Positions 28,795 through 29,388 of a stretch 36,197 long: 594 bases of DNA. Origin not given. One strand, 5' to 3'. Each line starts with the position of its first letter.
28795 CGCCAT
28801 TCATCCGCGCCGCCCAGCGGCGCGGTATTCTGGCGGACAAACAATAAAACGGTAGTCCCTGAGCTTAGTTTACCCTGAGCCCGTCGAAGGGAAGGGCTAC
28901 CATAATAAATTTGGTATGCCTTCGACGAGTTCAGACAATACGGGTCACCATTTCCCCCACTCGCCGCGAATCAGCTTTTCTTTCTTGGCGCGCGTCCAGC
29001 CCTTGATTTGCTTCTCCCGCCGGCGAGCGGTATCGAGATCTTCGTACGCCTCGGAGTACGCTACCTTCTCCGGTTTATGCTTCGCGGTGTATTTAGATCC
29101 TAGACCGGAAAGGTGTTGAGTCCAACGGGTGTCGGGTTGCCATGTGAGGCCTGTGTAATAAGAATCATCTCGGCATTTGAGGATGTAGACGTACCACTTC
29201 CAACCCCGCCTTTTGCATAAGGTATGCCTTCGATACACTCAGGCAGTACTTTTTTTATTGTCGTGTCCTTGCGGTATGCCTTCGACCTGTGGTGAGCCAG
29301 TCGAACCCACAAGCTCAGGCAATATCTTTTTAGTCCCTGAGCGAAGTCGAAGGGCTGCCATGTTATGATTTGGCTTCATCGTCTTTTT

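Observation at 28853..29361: GIY-YIG nuclease gene bracketed by five copies of a hairpin-forming repeat unit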

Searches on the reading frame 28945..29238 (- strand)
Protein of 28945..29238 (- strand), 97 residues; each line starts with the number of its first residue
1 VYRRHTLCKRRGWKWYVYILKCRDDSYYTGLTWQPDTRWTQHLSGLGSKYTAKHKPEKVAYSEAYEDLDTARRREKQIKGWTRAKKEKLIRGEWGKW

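Call 6: search_protein_families(library=pfam, proteins=[window:28945-29238:-], max_evalue=0.01)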
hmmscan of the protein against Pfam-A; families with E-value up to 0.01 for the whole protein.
window:28945-29238:- (97 aa): 1 family
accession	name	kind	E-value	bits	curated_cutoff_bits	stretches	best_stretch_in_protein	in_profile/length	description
PF01541.30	GIY-YIG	-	1.6e-18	67.2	22.6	1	14-87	1-77/78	GIY-YIG catalytic domain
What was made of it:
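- Checked: The ORF 28945-29238 (-) is a GIY-YIG domain protein (PF01541, 67.2 bits against a cut-off of 22.6, E = 1.6e-18; call 6).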

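Call 9: find_encoding_contigs(protein=window:28945-29238:-, flank=10000, max_places=10)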
Protein window:28945-29238:- (97 aa): no gene with exactly this product is on record in the collection.

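Call 14: find_homologous_proteins(query=window:28945-29238:-, max_evalue=0.00001)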
Query window:28945-29238:- (97 aa): 1318 proteins with E <= 0.00001 among 1398 candidates; the best 120 are listed.
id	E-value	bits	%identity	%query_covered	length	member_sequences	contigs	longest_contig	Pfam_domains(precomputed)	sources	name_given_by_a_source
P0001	5.6e-47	177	88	91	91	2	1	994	PF01541.31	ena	-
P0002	2.7e-46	174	86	91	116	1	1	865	PF01541.31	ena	-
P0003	2.7e-42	161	81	88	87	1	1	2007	PF01541.31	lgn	-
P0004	3.9e-42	161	81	89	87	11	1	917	PF01541.31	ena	-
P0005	3.5e-41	158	80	88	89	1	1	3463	PF01541.31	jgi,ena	jgi:putative endonuclease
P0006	4.4e-41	158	80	88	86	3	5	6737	PF01541.31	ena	-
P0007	1.9e-40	156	78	88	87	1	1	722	PF01541.31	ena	-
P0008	2.7e-40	155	73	98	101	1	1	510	PF01541.31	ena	-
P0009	3.3e-40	155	76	88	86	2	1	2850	PF01541.31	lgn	-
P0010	4.5e-40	154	76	88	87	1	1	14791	PF01541.31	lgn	-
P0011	5.2e-40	154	79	88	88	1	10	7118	PF01541.31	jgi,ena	-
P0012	6.9e-40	154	76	88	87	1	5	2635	PF01541.31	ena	-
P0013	7.6e-40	154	78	88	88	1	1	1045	PF01541.31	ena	-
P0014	8.5e-40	153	78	88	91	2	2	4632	PF01541.31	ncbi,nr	ncbi:MAG: GIY-YIG nuclease family protein [Candidatus Harrisonbacteria bacterium]|nr:GIY-YIG nucleas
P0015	1.2e-39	153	78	88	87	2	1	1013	PF01541.31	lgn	-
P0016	1.3e-39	153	79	88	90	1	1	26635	PF01541.31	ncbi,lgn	-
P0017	1.4e-39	153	76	89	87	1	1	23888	PF01541.31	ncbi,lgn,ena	-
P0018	1.6e-39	153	75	88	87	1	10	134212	PF01541.31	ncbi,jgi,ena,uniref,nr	ncbi:MAG: hypothetical protein A3G49_00985 [Candidatus Sungbacteria bacterium RIFCSPLOWO2_12_FULL_41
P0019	2.2e-39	152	76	88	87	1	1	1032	PF01541.31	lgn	-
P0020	2.9e-39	152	77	89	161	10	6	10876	PF01541.31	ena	-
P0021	3.6e-39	151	78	88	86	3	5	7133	PF01541.31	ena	-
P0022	3.6e-39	151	74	89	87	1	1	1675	PF01541.31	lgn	-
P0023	4.4e-39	151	78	88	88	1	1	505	PF01541.31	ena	-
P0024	4.4e-39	151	74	89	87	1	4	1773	PF01541.31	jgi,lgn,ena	-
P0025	5.7e-39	151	76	88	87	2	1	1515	PF01541.31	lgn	-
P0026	6.0e-39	151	76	88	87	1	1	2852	PF01541.31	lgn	-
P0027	6.5e-39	151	75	88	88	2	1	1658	PF01541.31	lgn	-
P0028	7.0e-39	150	79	88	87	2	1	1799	PF01541.31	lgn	-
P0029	7.6e-39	150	79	87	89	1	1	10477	PF01541.31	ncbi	-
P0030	9.1e-39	150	77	89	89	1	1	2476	PF01541.31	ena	-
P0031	9.7e-39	150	70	91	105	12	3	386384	PF01541.31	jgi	-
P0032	9.9e-39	150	76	88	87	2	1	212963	PF01541.31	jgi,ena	jgi:putative endonuclease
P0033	1.1e-38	150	75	88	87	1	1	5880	PF01541.31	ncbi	-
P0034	1.1e-38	150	75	88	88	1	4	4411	PF01541.31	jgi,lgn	jgi:predicted GIY-YIG superfamily endonuclease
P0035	1.1e-38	150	74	91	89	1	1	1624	PF01541.31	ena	-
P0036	1.2e-38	150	78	89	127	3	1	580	PF01541.31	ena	-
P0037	1.2e-38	150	74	89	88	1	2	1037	PF01541.31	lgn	-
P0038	1.3e-38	150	78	88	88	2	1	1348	PF01541.31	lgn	-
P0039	2.2e-38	149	74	88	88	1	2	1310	PF01541.31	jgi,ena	-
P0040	2.3e-38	149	75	88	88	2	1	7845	PF01541.31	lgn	-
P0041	2.6e-38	149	78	88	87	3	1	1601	PF01541.31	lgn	-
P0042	3.0e-38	148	76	88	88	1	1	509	PF01541.31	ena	-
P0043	3.4e-38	148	74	88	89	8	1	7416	PF01541.31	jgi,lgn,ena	-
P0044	3.4e-38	148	79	87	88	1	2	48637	PF01541.31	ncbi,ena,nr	ncbi:GIY-YIG nuclease family protein [Patescibacteria group bacterium]|nr:GIY-YIG nuclease family pr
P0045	3.8e-38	148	76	88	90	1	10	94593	PF01541.31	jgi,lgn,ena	-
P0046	4.1e-38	148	75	88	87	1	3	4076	PF01541.31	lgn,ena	-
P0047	5.0e-38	148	74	88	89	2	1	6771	PF01541.31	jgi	jgi:putative endonuclease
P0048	5.4e-38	148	75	88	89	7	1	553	PF01541.31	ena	-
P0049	6.1e-38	147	73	91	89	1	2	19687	PF01541.31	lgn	-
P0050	6.5e-38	147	75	88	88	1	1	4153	PF01541.31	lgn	-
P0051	6.8e-38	147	72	89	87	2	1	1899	PF01541.31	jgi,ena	-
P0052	7.5e-38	147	73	89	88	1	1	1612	PF01541.31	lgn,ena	-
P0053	7.9e-38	147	73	88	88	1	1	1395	PF01541.31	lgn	-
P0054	7.9e-38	147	76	87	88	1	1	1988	PF01541.31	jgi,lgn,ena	-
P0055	8.6e-38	147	78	88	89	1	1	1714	PF01541.31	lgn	-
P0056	8.8e-38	147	75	88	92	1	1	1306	PF01541.31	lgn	-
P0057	8.9e-38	147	73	87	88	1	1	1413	PF01541.31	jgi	-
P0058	9.1e-38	147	73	89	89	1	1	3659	PF01541.31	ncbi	-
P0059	9.1e-38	147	73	89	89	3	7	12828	PF01541.31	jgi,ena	-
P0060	1.2e-37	146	72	88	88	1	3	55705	PF01541.31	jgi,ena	-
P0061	1.2e-37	146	74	88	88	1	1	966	PF01541.31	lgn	-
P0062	1.3e-37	146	74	89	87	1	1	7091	PF01541.31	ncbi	-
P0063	1.3e-37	146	68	95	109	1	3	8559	PF01541.31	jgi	jgi:putative endonuclease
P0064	1.3e-37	146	74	88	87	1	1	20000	PF01541.31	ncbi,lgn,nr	ncbi:MAG: GIY-YIG nuclease family protein [bacterium]|nr:GIY-YIG nuclease family protein [bacterium]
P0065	1.3e-37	146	73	89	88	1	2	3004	PF01541.31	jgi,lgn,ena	-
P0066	1.3e-37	146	76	89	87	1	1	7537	PF01541.31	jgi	jgi:putative endonuclease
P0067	1.5e-37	146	75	88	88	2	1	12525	PF01541.31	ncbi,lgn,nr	ncbi:MAG: GIY-YIG nuclease family protein [Candidatus Liptonbacteria bacterium]|nr:GIY-YIG nuclease 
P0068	1.5e-37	146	74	88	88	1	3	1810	PF01541.31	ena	-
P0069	1.6e-37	146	72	88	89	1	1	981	PF01541.31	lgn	-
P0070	2.0e-37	146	74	88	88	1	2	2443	PF01541.31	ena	-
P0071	2.7e-37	145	73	88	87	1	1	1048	PF01541.31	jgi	jgi:putative endonuclease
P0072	2.9e-37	145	74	88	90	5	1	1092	PF01541.31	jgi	-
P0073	2.9e-37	145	69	91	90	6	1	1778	PF01541.31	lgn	-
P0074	2.9e-37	145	71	88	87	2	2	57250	PF01541.31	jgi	-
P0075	3.0e-37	145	73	88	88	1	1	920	PF01541.31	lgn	-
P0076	3.3e-37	145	74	88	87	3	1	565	PF01541.31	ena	-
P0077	5.0e-37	144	75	88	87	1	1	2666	PF01541.31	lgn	-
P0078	5.1e-37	144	73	88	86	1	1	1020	PF01541.31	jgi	-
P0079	5.1e-37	144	72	89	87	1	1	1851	PF01541.31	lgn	-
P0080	5.4e-37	144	75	88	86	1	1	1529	PF01541.31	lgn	-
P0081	5.6e-37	144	69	91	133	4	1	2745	PF01541.31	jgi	-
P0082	5.9e-37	144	73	88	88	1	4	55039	PF01541.31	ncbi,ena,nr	ncbi:GIY-YIG nuclease family protein [Patescibacteria group bacterium]|nr:GIY-YIG nuclease family pr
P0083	6.1e-37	144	74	87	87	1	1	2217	PF01541.31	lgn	-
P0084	6.4e-37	144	71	89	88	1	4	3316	PF01541.31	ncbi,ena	-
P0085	7.1e-37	144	71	88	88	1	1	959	PF01541.31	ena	-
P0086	8.6e-37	144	69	88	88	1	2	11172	PF01541.31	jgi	jgi:putative endonuclease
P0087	9.2e-37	144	72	90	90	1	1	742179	PF01541.31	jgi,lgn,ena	-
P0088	9.4e-37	144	67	89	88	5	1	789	PF01541.31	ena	-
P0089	1.0e-36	143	68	91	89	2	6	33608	PF01541.31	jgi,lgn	-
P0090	1.2e-36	143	71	88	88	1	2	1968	PF01541.31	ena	-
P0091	1.3e-36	143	73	88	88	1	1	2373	PF01541.31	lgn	-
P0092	1.3e-36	143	74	88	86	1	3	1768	PF01541.31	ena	-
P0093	1.4e-36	143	74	88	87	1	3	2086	PF01541.31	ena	-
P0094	1.5e-36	143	74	88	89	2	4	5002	PF01541.31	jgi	jgi:predicted GIY-YIG superfamily endonuclease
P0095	1.7e-36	143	74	88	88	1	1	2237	PF01541.31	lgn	-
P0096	1.8e-36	143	72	86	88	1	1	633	PF01541.31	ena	-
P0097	2.2e-36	142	73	88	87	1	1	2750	PF01541.31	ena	-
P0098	2.2e-36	142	71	88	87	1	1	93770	PF01541.31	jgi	-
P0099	2.3e-36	142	74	88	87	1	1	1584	PF01541.31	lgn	-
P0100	2.8e-36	142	71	88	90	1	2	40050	PF01541.31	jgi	-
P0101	2.8e-36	142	71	87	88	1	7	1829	PF01541.31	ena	-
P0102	3.0e-36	142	71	89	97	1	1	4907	PF01541.31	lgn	-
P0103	3.2e-36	142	67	91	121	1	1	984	PF01541.31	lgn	-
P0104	3.3e-36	142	72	88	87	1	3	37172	PF01541.31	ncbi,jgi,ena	-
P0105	3.8e-36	142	71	88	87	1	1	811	PF01541.31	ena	-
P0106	3.9e-36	142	71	88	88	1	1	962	PF01541.31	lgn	-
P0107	3.9e-36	142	71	89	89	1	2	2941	PF01541.31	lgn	-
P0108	4.0e-36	142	70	89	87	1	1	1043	PF01541.31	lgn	-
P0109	4.8e-36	141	73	88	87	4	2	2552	PF01541.31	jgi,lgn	-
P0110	5.0e-36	141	72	88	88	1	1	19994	PF01541.31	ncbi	-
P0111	5.1e-36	141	72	91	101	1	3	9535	PF01541.31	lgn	-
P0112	5.1e-36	141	73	88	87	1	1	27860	PF01541.31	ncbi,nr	ncbi:GIY-YIG nuclease family protein [Candidatus Parcubacteria bacterium]|nr:GIY-YIG nuclease family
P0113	5.3e-36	141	73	88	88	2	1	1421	PF01541.31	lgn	-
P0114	5.8e-36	141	71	88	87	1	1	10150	PF01541.31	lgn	-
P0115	6.0e-36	141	73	88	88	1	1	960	PF01541.31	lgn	-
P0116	6.4e-36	141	69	88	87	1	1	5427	PF01541.31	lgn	-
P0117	7.0e-36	141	70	87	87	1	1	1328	PF01541.31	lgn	-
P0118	7.2e-36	141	72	88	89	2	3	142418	PF01541.31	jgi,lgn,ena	-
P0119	1.1e-35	140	70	87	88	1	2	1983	PF01541.31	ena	-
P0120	1.2e-35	140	72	88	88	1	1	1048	PF01541.31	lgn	-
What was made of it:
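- On GIY-YIG superfamily, UPF0213 (YhbQ/YazA-like) group: Homologues are 86-91 aa (call 14).
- On Free-standing GIY-YIG homing endonuclease: The protein is 87-97 aa and is covered end to end by PF01541 (calls 6, 14).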

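Call 17: find_related_loci(query=A1, collection=genome_contigs, flank=10000)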
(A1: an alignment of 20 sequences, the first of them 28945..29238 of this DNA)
Query A1 (97 aa) in genome_contigs; peptide patterns used: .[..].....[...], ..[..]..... (x = any residue, [..] = any of these).
600 stretches matched a pattern (row limit reached: there are more); 574 encode a relative of the query (tblastn E <= 1e-3); the best 80 are kept; 80 distinct loci.
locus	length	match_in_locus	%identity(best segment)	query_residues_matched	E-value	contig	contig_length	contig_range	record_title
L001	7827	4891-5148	76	12-97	1e-41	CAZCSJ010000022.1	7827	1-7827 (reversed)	MAG TPA_asm: uncultured Candidatus Saccharibacteria bacterium isolate SRP178908_co1_167 genome assembly, contig: NODE_74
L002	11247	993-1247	79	13-97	1e-41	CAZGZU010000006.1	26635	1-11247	MAG TPA_asm: uncultured Candidatus Saccharibacteria bacterium isolate binchicken_co178_102 genome assembly, contig: NODE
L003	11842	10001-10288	70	3-97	2e-39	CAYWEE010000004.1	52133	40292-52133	MAG TPA_asm: uncultured Gammaproteobacteria bacterium isolate SRP278252_co2_287 genome assembly, contig: NODE_1064_lengt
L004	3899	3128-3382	72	13-97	1e-38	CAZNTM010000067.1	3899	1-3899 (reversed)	MAG TPA_asm: uncultured Gammaproteobacteria bacterium isolate SRP090828_co1_54 genome assembly, contig: NODE_7158_length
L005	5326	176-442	67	9-97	3e-38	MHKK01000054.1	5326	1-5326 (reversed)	MAG: Candidatus Komeilibacteria bacterium RIFCSPHIGHO2_01_FULL_52_14 rifcsphigho2_01_scaffold_67106, whole genome shotgu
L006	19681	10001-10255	68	13-97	9e-37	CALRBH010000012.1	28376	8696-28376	MAG: Candidatus Uhrbacteria bacterium RIFOXYB12_FULL_58_10 isolate ZH-03nov15-118 genome assembly, contig: ZH-3nov15-C14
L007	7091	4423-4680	74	12-97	4e-35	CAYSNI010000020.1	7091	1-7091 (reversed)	MAG TPA_asm: uncultured Candidatus Saccharibacteria bacterium isolate binchicken_co203_465 genome assembly, contig: k141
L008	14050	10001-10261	60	3-90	2e-32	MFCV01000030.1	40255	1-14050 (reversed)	MAG: Candidatus Daviesbacteria bacterium RIFCSPHIGHO2_02_FULL_36_13 rifcsphigho2_02_scaffold_3744, whole genome shotgun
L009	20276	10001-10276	59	3-96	3e-32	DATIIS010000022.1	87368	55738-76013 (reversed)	MAG TPA_asm: Candidatus Saccharimonadales bacterium isolate SMAG_U15671 k141_374322, whole genome shotgun sequence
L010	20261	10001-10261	60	10-96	1e-31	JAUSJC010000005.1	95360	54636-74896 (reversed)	MAG: Candidatus Curtissbacteria bacterium isolate E14_metabat.bin.284 E14_k141_1715261, whole genome shotgun sequence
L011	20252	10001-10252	61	13-96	7e-32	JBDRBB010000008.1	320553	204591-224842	MAG: Pseudomonadota bacterium isolate MEGAHIT-group-1.1036 k141_12459559, whole genome shotgun sequence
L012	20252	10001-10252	57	13-96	1e-29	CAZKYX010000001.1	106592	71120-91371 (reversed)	MAG TPA_asm: uncultured Gammaproteobacteria bacterium isolate SRP286056_co1_17 genome assembly, contig: NODE_137_length_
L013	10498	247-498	51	7-90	3e-28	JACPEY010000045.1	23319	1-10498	MAG: Candidatus Daviesbacteria bacterium isolate NC_groundwater_347_Ag_B-0.1um_39_21 GD18-4_B1_scaffold_684612, whole ge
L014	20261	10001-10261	54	10-96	2e-27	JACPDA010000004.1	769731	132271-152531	MAG: Candidatus Daviesbacteria bacterium isolate NC_groundwater_297_Ag_B-0.1um_41_14 S7_GD2017_3_B1_scaffold_1, whole ge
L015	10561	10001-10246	57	13-94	7e-27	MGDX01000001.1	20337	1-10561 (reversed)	MAG: Candidatus Uhrbacteria bacterium RIFCSPHIGHO2_02_FULL_53_13 rifcsphigho2_02_scaffold_10206, whole genome shotgun se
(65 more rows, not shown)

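Call 29: find_encoding_contigs(protein=P0001, flank=5000, max_places=4)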
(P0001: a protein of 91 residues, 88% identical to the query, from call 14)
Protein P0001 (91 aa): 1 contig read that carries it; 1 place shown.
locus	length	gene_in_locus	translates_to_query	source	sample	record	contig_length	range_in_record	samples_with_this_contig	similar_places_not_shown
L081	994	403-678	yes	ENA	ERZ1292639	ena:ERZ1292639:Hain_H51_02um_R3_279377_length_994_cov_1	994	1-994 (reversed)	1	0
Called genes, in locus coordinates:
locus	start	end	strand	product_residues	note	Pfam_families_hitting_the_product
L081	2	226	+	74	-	?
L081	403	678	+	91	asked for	PF01541:GIY-YIG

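Call 30: find_encoding_contigs(protein=P0002, flank=5000, max_places=4)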
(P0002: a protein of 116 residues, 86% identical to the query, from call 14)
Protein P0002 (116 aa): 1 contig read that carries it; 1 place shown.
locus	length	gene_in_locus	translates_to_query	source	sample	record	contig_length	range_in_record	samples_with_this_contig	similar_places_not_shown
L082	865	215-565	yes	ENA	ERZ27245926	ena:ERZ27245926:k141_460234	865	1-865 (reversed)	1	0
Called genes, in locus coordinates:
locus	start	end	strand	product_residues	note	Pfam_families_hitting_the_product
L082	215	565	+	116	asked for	PF01541:GIY-YIG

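Call 42: search_protein_families(library=ncbifam, proteins=[window:28945-29238:-], max_evalue=0.01)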
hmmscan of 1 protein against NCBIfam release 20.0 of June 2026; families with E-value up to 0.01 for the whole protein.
window:28945-29238:- (97 aa): 0 families

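Call 43: search_solved_structures(query=A1, max_evalue=0.01, show_alignments=2)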
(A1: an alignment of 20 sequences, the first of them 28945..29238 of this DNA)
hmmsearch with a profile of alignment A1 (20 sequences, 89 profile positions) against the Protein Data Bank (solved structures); distinct sequences matched with E-value up to 0.01: 2.
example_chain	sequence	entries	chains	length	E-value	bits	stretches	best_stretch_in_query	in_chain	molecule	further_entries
1zg2_A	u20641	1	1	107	5e-17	65.1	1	6-83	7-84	Hypothetical UPF0213 protein BH0048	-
1ywl_A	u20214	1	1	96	8.6e-15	57.9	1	5-83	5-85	Hypothetical UPF0213 protein EF2693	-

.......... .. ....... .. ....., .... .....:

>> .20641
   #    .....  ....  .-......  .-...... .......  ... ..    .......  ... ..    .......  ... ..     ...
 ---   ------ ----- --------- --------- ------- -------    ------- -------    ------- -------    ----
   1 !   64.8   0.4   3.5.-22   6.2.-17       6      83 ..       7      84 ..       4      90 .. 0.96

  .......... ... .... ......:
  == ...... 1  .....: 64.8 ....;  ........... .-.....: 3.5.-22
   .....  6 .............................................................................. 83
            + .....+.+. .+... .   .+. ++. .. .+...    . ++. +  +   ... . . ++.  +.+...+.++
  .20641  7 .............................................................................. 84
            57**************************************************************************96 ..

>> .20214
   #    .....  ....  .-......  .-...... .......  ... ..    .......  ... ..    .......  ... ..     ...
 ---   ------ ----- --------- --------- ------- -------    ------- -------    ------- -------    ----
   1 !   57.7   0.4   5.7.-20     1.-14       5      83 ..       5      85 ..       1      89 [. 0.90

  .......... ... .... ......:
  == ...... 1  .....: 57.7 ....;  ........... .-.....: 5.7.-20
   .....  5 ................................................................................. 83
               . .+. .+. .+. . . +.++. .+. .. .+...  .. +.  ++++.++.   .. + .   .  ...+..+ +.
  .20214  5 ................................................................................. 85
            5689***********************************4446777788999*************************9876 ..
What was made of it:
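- On GIY-YIG superfamily, UPF0213 (YhbQ/YazA-like) group: 1zg2 E = 5e-17 and 1ywl E = 8.6e-15 (call 43).
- Closest known: UPF0213 / YhbQ / YazA small GIY-YIG proteins. Same: The same single-domain fold and family (E = 5e-17 and 9e-15, call 43), the same length, and the same conserved Tyr-Tyr-Arg-His-Glu core.
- It has no DNA-binding module of the kind known GIY-YIG homing enzymes use (calls 6, 14, 43).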

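Call 44: search_protein_families(library=padloc, proteins=[window:28945-29238:-], max_evalue=0.01)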
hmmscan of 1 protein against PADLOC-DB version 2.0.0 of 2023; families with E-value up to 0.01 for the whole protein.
window:28945-29238:- (97 aa): 0 families
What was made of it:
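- On GIY-YIG superfamily, UPF0213 (YhbQ/YazA-like) group: No NCBIfam or PADLOC model matched (calls 42, 44).
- Tried and rejected: No model matched (calls 42, 44).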

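Call 64: search_dna_similar(query=window:28945-29238:-, collection=plasmids, mode=protein, max_evalue=1e-8, max_rows=25)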
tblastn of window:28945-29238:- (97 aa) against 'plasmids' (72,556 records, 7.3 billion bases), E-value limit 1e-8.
Records with a match: 9; places in all: 9; records where one place covers at least 80% of the query: 9.
Best place of each record, by identity: <60% 9.
By first word of the organism name: Sphingomonas 2; Cetobacterium 2; Legionella 1; Methylobacterium 1; Radiobacillus 1; Subdoligranulum 1; Acetoanaerobium 1.
By predicted mobility (MOB-suite, as given by PLSDB): non-mobilizable 9.
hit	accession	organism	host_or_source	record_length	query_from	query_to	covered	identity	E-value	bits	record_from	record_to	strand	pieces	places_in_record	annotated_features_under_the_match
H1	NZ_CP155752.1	Sphingomonas parapaucimobilis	Chinese cabbage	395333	12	94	86%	42.2%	1e-11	66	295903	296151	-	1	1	GIY-YIG nuclease family protein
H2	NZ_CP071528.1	Legionella lytica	Acanthamoeba castellanii,bacterial ...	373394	15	95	84%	42.7%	3e-10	62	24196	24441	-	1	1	GIY-YIG nuclease family protein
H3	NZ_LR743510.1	Methylobacterium bullatum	-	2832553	12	94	86%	41.2%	8e-13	69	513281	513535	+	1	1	none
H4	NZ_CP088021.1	Radiobacillus kanasensis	whole organism,desert soil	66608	8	96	92%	38.2%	1e-11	66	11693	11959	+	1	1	GIY-YIG nuclease family protein | tRNA1(Val) (adenine(37)-N6)-methyltransferase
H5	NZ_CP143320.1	Cetobacterium somerae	intestine of Yellow Catfish,pure culture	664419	14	95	85%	41.5%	6e-14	72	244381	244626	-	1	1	GIY-YIG nuclease family protein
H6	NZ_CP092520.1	Cetobacterium somerae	Danio rerio,tissue sample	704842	14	95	85%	41.5%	7e-14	72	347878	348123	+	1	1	GIY-YIG nuclease family protein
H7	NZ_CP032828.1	Sphingomonas paeninsulae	whole organism,soil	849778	15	94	82%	41.3%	7e-11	64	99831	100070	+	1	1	hypothetical protein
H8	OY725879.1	Subdoligranulum variabile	-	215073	16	94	81%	41.8%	1e-9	61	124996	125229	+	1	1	none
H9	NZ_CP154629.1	Acetoanaerobium noterae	cell culture,Sludge of a digestion ...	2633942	14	92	81%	40.5%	2e-12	68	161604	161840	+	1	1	none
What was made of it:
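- Tried and rejected: The plasmid collection gave only 9 distant single-copy hits (call 64).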

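Call 65: get_annotated_region(hit=H1, flank=1500)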
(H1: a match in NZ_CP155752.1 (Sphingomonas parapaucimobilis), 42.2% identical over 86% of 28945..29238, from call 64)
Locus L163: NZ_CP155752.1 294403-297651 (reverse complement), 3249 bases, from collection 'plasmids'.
description: Sphingomonas parapaucimobilis strain YK209 plasmid unnamed4, complete sequence
organism: Sphingomonas parapaucimobilis (NCBI taxid 28213)
taxonomy: Bacteria; Pseudomonadota; Alphaproteobacteria; Sphingomonadales; Sphingomonadaceae; Sphingomonas; Sphingomonas parapaucimobilis
host: -; source: Chinese cabbage; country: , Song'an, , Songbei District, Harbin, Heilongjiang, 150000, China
typing (MOB-suite, as given by PLSDB): non-mobilizable
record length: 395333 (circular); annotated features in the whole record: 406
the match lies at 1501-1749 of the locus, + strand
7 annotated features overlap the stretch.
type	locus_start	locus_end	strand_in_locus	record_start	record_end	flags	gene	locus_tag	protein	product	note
CDS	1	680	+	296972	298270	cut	glyA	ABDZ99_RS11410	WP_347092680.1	serine hydroxymethyltransferase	GO:0019264 - glycine biosynthetic process from serine [Evidence IEA]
CDS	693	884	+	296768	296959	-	-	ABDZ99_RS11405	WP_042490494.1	hypothetical protein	-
CDS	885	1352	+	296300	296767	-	nrdR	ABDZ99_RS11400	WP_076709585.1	transcriptional regulator NrdR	GO:0006355 - regulation of DNA-templated transcription [Evidence IEA]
CDS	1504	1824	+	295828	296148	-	-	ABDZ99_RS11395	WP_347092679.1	GIY-YIG nuclease family protein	-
CDS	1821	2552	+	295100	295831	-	-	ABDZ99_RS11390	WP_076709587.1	RNA methyltransferase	-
CDS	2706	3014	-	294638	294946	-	-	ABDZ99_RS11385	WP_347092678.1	chorismate mutase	-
CDS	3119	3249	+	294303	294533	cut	-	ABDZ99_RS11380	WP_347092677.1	hypothetical protein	-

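Call 66: get_annotated_region(hit=H3, flank=1500)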
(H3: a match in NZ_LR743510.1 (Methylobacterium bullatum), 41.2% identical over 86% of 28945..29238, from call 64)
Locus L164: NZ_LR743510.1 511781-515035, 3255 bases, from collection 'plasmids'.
description: Methylobacterium bullatum isolate mbul2 plasmid 1
organism: Methylobacterium bullatum (NCBI taxid 570505)
taxonomy: Bacteria; Pseudomonadota; Alphaproteobacteria; Hyphomicrobiales; Methylobacteriaceae; Methylobacterium; Methylobacterium bullatum
host: -; source: -; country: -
typing (MOB-suite, as given by PLSDB): non-mobilizable
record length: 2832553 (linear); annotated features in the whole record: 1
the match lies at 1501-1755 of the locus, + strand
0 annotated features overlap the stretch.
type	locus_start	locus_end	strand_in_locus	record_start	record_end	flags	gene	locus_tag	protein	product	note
